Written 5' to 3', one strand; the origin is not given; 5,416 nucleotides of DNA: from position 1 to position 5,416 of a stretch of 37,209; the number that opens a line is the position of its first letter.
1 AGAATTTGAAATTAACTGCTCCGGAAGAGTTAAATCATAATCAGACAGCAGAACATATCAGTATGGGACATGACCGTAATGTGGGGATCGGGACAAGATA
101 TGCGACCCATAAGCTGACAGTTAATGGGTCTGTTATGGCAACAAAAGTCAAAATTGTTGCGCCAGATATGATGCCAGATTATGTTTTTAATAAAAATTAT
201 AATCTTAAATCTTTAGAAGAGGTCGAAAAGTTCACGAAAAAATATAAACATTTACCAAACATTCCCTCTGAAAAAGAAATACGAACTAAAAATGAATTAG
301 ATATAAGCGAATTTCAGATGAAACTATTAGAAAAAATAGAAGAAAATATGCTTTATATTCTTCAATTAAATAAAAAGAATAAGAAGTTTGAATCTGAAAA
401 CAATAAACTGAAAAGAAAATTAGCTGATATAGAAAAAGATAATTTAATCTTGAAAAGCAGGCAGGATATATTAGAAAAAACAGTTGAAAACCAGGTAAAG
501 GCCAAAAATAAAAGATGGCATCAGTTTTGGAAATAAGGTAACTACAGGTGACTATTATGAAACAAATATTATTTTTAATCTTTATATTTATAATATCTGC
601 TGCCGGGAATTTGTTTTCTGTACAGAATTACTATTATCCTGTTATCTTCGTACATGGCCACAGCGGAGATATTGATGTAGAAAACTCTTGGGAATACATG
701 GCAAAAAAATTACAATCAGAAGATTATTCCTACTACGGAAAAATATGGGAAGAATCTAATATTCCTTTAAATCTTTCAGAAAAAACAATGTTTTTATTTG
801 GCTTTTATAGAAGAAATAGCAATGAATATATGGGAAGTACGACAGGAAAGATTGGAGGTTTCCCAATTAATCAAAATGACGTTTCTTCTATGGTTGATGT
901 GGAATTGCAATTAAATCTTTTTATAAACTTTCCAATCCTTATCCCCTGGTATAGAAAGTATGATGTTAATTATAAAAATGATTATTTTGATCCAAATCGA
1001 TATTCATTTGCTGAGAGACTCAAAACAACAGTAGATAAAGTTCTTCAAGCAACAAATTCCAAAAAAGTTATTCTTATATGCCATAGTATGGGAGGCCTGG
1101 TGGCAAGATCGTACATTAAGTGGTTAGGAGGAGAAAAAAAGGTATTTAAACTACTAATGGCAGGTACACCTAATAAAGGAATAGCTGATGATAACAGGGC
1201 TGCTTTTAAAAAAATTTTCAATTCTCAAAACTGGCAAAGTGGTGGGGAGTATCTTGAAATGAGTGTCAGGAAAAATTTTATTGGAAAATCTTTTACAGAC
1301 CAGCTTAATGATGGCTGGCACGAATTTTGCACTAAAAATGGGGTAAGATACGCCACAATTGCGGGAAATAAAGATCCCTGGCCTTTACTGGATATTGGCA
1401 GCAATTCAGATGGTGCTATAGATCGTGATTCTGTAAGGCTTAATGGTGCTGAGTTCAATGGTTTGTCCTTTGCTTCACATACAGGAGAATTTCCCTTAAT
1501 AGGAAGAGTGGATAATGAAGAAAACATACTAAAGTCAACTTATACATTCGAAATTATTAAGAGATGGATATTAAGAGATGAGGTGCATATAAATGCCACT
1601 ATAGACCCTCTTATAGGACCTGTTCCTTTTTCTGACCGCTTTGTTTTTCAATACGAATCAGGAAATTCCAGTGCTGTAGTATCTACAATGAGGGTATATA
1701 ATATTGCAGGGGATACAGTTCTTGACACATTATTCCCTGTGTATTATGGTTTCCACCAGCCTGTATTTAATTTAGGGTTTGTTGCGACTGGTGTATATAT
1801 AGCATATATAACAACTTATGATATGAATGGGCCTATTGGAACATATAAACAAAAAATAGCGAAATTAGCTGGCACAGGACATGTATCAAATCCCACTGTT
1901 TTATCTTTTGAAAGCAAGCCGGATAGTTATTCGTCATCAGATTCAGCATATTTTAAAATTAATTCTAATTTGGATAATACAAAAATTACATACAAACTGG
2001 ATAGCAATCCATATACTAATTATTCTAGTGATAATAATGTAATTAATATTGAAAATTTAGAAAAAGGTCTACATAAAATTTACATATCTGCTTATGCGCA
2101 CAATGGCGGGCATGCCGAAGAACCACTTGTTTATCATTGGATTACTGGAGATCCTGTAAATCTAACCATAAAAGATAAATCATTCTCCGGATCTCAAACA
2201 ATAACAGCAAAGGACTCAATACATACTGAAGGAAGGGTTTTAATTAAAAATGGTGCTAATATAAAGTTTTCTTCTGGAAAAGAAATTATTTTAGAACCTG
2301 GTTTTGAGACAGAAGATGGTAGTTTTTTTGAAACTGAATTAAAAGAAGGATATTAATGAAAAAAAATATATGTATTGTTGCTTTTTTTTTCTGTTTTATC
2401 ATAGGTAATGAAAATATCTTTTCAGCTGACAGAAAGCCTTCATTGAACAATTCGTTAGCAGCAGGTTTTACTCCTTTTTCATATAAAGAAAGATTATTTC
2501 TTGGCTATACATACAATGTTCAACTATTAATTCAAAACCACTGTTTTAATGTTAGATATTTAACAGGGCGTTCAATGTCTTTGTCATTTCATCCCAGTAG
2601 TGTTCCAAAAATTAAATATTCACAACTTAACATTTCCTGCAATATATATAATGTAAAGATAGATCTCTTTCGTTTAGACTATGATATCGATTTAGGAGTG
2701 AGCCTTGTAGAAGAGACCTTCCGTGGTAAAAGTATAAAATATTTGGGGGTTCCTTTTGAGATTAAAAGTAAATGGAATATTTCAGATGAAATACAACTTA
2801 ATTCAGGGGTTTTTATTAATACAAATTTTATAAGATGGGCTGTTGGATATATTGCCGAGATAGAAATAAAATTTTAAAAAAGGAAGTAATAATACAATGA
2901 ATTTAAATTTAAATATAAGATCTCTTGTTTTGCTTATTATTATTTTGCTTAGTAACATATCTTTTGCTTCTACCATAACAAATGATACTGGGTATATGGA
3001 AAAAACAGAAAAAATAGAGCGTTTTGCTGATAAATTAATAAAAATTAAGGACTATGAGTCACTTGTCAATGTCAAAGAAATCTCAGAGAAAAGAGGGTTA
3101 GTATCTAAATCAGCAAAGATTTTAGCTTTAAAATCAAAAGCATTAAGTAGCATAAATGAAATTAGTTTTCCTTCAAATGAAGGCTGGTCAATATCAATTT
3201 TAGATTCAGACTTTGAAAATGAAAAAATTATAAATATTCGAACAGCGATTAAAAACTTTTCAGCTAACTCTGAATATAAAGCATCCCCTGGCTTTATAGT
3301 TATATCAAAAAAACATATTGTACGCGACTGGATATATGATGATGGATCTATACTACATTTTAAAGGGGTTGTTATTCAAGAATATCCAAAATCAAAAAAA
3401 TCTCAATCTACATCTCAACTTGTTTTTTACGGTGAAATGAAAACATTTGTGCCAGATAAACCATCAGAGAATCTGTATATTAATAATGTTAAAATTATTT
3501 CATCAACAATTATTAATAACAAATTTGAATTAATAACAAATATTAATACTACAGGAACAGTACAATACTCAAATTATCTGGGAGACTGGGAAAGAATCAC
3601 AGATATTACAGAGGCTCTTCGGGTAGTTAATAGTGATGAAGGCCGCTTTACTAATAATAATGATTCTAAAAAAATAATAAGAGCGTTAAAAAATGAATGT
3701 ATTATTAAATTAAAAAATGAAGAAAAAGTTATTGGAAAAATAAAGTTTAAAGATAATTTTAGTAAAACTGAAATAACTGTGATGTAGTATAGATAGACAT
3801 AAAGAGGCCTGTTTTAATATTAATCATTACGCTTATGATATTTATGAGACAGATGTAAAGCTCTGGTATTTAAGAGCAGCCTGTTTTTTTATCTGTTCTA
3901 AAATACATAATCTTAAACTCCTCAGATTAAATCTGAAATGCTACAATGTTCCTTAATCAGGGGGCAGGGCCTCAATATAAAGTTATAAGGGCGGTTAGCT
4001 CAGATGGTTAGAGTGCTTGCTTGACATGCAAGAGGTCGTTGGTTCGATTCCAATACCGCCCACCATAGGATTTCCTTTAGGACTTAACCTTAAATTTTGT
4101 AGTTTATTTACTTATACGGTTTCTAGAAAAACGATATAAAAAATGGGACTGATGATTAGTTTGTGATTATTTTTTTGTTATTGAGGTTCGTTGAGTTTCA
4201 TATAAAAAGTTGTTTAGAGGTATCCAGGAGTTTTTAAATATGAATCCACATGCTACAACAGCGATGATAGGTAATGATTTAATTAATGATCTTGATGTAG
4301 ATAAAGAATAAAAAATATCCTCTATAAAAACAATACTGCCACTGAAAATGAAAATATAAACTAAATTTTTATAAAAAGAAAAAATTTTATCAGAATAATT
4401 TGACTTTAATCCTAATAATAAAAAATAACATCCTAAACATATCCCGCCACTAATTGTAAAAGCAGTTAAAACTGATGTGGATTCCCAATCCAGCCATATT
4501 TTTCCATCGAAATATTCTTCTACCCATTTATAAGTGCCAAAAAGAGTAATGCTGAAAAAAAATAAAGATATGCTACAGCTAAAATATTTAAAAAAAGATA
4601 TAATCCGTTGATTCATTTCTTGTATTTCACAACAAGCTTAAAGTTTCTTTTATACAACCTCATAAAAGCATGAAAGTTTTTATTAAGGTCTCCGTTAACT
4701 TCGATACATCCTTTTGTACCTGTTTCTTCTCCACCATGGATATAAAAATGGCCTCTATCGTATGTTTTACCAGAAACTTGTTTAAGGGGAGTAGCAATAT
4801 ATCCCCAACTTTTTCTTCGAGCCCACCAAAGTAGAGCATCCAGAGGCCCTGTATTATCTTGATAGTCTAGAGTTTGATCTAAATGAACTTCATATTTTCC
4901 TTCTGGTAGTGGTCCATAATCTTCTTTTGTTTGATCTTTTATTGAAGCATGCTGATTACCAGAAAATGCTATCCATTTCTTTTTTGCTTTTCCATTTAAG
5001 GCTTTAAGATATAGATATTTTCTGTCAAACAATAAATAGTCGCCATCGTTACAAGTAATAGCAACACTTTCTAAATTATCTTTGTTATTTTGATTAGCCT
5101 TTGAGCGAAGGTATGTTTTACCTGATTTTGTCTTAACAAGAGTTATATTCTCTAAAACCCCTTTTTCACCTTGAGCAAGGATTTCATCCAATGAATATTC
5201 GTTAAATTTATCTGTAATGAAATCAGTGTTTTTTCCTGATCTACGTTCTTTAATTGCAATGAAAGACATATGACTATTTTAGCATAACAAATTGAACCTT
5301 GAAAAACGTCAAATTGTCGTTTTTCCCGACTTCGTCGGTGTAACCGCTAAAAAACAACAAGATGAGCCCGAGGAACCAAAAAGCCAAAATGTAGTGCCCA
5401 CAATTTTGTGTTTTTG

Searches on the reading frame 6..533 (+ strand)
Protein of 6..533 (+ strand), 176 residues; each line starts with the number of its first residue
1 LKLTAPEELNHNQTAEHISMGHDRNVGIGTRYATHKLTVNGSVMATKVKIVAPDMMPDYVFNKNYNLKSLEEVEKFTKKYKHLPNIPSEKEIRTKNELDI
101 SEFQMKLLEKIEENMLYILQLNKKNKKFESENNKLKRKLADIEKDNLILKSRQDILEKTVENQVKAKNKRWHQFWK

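Call 57: search_protein_families(library=pfam, proteins=[window:6-533:+], max_evalue=0.001)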
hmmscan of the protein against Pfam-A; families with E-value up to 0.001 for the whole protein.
window:6-533:+ (176 aa): 0 families

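Call 62: search_protein_families(library=padloc, proteins=[window:6-533:+], max_evalue=0.01)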
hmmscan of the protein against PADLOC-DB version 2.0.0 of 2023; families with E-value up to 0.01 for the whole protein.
window:6-533:+ (176 aa): 0 families

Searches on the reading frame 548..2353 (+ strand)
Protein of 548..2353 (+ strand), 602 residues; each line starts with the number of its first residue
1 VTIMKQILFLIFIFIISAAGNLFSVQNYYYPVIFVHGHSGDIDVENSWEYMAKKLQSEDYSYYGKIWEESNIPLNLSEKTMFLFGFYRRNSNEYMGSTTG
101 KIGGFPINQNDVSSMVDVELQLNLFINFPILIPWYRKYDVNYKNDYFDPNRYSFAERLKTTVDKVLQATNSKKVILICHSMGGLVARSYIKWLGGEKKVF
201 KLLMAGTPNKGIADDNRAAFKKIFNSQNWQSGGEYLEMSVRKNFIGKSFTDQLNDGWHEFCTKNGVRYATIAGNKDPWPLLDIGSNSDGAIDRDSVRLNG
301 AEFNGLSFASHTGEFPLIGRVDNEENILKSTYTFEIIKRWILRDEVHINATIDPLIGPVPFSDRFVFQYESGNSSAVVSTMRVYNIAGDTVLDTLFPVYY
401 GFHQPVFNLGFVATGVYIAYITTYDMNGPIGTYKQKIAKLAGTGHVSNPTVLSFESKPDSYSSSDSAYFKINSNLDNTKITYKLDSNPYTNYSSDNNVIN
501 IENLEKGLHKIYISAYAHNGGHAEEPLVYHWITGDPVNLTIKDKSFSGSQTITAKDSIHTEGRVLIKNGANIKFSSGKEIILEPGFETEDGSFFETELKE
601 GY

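Call 57: search_protein_families(library=pfam, proteins=[window:548-2353:+], max_evalue=0.001)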
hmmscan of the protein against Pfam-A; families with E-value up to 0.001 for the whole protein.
window:548-2353:+ (602 aa): 10 families
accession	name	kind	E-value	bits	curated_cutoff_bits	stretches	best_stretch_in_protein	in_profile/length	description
PF02089.21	Palm_thioest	-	2.6e-09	37.6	26.8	1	138-228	34-128/254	Palmitoyl protein thioesterase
PF01674.24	Lipase_2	-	7.7e-08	32.6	20.3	0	157-198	60-101/219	Lipase (class 2)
PF07819.20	PGAP1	-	1.3e-06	28.8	24.3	1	167-211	86-131/233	PGAP1-like alpha/beta domain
PF02450.21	LCAT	-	2.9e-06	27.2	21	1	151-198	101-151/392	Lecithin:cholesterol acyltransferase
PF05057.20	DUF676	-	6.5e-05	23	20.3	0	155-198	59-104/217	Putative serine esterase (DUF676)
PF00561.26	Abhydrolase_1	-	7.8e-05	22.9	25.8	0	159-189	56-86/245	alpha/beta hydrolase fold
PF12146.15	Hydrolase_4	-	0.00016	21.5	27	1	156-200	60-102/239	Serine aminopeptidase, S33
PF12697.13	Abhydrolase_6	-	0.00026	22.2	26.3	0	150-222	46-110/217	Alpha/beta hydrolase family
PF24096.1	DUF7379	-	0.00038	20.9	33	1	165-213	63-116/191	Domain of unknown function (DUF7379)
PF06028.17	DUF915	-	0.00047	20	22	0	154-214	85-148/255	Alpha/beta hydrolase of unknown function (DUF915)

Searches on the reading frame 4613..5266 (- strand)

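Call 57: search_protein_families(library=pfam, proteins=[window:4613-5266:-], max_evalue=0.001)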
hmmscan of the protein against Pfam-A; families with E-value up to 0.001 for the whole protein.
window:4613-5266:- (217 aa): 2 families
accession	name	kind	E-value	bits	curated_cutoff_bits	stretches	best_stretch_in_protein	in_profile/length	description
PF10908.13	Tlde1_dom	-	4.3e-09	37.3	30.1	1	99-206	4-110/120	Tlde1 domain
PF13031.12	DUF3892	-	1.2e-07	32.5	22.3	1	11-67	12-69/71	Protein of unknown function (DUF3892)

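Call 62: search_protein_families(library=padloc, proteins=[window:4613-5266:-], max_evalue=0.01)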
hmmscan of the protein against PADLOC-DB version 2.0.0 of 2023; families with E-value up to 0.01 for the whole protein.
window:4613-5266:- (217 aa): 0 families
